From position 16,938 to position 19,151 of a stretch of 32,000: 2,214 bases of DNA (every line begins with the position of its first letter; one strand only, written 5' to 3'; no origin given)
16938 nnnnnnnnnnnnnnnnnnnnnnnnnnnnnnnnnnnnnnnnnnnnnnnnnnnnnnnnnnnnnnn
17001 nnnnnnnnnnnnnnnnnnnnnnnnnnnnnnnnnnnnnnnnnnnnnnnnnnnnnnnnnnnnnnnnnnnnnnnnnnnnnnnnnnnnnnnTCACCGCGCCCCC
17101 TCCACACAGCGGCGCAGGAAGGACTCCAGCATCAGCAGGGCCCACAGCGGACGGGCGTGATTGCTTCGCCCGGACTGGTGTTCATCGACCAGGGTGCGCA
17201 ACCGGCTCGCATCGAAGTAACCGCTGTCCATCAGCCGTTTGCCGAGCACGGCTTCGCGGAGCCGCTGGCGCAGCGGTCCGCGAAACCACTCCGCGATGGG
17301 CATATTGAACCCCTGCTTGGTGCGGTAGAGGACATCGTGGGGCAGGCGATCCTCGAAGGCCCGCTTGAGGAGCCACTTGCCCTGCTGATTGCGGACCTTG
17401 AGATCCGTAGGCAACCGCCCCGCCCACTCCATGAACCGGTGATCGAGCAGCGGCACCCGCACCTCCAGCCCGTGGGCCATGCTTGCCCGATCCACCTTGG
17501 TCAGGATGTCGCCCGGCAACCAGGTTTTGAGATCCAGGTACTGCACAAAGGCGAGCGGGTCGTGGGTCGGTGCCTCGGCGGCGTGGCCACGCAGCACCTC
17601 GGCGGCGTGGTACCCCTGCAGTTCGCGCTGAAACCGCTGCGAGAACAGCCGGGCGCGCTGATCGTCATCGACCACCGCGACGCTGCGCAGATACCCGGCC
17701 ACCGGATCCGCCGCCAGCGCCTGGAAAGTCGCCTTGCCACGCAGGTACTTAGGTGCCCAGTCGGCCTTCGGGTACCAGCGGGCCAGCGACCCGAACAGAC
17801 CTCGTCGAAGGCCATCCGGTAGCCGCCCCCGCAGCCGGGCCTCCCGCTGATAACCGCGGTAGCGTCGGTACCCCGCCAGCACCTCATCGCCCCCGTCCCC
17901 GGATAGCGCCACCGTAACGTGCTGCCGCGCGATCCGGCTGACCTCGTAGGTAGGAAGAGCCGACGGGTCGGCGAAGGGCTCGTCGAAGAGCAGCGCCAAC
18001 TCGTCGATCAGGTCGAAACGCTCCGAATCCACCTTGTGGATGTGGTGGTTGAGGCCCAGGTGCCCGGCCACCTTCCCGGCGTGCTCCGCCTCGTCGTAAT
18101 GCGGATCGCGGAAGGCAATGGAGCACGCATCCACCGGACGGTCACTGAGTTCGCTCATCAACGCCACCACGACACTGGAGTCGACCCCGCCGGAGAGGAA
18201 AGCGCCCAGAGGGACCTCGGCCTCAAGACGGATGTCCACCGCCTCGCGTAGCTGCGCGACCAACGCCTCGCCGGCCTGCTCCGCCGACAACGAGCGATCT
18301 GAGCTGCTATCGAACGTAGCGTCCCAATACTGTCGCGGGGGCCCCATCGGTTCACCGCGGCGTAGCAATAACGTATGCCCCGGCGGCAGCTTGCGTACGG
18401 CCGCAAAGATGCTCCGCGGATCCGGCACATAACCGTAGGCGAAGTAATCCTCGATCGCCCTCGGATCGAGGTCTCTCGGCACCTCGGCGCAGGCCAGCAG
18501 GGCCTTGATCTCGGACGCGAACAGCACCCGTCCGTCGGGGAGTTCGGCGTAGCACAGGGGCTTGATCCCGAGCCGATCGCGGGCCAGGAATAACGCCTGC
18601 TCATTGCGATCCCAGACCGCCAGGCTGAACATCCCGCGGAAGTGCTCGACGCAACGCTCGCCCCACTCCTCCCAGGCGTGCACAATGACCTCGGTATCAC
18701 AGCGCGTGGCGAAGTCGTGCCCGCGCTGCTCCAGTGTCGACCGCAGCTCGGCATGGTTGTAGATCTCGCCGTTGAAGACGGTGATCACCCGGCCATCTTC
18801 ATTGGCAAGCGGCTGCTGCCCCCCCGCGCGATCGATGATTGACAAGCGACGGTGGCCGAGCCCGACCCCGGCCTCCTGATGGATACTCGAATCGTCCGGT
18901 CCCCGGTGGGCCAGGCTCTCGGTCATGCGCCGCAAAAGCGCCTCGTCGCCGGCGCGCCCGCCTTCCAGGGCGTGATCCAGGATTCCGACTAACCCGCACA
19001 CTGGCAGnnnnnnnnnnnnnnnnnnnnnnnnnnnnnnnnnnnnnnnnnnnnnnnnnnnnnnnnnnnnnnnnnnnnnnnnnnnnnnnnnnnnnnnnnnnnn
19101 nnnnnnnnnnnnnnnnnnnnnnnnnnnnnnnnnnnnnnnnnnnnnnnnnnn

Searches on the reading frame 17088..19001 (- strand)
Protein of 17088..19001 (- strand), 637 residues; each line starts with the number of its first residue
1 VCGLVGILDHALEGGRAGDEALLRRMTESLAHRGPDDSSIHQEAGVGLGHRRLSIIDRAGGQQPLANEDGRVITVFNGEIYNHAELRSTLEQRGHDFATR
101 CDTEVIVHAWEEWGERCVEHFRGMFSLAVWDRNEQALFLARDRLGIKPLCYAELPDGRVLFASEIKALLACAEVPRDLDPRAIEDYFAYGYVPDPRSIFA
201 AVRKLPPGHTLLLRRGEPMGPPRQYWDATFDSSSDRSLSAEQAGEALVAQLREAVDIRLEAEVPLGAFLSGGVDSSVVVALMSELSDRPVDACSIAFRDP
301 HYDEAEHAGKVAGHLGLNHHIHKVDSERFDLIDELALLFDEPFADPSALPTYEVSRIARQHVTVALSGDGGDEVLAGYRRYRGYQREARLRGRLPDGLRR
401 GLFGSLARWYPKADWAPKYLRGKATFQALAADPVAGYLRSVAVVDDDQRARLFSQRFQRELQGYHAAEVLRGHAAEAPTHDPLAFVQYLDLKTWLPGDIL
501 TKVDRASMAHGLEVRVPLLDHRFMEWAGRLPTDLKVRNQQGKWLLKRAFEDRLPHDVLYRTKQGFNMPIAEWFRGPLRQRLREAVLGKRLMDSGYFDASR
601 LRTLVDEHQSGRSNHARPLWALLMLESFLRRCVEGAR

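Call 8: search_protein_families(library=ncbifam, proteins=[window:17088-19001:-])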
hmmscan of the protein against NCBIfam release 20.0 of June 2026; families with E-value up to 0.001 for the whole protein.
window:17088-19001:- (637 aa): 11 families
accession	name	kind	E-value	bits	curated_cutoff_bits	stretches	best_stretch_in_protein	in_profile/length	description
TIGR03108.1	eps_aminotran_1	hypoth_equivalog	2.1e-293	974.8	816.9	1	1-631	1-627/628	XrtA/PEP-CTERM system amidotransferase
TIGR01536.1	asn_synth_AEB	equivalog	2.6e-148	495.3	267.1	1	2-565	1-517/517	asparagine synthase (glutamine-hydrolyzing)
TIGR03104.1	trio_amidotrans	equivalog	5.1e-124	414.7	570.1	2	1-382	1-384/589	N-acetylglutaminylglutamine amidotransferase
NF006949.0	PRK09431.1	equivalog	1.4e-88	297.8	499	3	1-171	1-168/554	asparagine synthase B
NF033535.1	lass_lactam_cya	exception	3.7e-77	260.4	525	2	1-377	1-379/668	lasso peptide isopeptide bond-forming cyclase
NF033561.1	macrolact_Ik_Al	subfamily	8.7e-24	84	300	2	119-376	77-332/561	albusnodin/ikarugamycin family macrolactam cyclase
TIGR01134.1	purF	equivalog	6.5e-14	52.1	350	1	44-182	64-213/432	amidophosphoribosyltransferase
TIGR01135.1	glmS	equivalog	9.6e-12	44.2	418.05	1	44-172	64-201/607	glutamine--fructose-6-phosphate transaminase (isomerizing)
NF001484.0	PRK00331.1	subfamily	4.2e-11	42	381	1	43-172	64-202/601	isomerizing glutamine--fructose-6-phosphate transaminase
TIGR00364.1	TIGR00364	equivalog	0.00013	21.6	150.3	1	268-326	4-59/201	7-cyano-7-deazaguanine synthase QueC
NF010587.0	PRK13980.1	equivalog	0.00014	21.2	255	1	237-325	8-95/267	NAD+ synthase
